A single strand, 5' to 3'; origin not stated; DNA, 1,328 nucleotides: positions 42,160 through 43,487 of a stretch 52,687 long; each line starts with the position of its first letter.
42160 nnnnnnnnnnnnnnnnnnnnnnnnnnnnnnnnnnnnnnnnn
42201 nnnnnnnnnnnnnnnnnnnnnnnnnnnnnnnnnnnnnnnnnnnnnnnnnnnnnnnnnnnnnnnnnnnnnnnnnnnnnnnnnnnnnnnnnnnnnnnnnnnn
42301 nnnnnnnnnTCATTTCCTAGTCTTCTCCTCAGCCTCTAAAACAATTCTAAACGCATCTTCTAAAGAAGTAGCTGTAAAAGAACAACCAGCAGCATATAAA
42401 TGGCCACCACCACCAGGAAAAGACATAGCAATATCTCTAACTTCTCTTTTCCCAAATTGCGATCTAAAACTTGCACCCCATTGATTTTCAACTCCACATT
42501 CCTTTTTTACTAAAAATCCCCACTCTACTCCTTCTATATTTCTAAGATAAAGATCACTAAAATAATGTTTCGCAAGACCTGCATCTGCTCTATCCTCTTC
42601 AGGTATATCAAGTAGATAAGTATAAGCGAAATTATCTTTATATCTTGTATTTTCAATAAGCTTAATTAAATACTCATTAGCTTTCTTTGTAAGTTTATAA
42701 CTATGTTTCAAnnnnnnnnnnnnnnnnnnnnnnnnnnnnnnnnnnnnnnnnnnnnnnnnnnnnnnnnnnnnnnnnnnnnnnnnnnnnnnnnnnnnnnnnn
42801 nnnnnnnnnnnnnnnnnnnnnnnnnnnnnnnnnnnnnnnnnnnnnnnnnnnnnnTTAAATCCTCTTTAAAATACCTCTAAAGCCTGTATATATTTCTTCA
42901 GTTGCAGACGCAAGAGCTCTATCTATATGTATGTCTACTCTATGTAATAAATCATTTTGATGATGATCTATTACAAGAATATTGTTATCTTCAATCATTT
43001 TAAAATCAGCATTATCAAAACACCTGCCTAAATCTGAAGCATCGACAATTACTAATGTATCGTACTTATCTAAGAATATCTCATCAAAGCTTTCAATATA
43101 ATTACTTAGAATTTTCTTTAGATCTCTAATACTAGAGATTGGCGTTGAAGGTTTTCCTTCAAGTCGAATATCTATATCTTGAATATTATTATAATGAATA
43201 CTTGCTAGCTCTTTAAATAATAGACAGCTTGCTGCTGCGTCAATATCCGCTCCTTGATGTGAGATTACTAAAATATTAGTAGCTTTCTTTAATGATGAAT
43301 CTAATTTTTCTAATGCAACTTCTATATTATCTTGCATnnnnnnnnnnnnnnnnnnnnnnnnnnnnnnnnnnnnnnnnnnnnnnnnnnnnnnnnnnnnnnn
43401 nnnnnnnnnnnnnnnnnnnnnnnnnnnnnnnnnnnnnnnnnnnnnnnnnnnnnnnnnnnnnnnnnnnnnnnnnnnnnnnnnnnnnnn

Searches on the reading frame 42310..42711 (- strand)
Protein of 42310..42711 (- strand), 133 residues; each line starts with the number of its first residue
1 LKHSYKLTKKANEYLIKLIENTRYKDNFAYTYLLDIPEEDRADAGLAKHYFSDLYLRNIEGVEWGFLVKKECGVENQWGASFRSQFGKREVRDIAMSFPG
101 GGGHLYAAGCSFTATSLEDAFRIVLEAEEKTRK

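Call 43: search_protein_families(library=pfam, max_evalue=0.001, proteins=[window:42310-42711:-])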
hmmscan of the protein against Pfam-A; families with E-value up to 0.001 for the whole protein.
window:42310-42711:- (133 aa): 1 family
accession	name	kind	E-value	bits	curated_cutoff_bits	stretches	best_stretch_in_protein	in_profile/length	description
PF02272.25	DHHA1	-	1.5e-05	25.8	25.9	1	27-125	3-97/102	DHHA1 domain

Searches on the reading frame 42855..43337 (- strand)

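Call 44: search_protein_families(library=pfam, max_evalue=0.01, proteins=[window:42855-43337:-])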
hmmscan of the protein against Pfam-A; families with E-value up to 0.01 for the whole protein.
window:42855-43337:- (160 aa): 1 family
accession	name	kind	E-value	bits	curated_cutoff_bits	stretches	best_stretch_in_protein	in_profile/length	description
PF01368.27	DHH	-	8.7e-09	36.2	28.1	1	21-151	1-99/125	DHH family, N-terminal domain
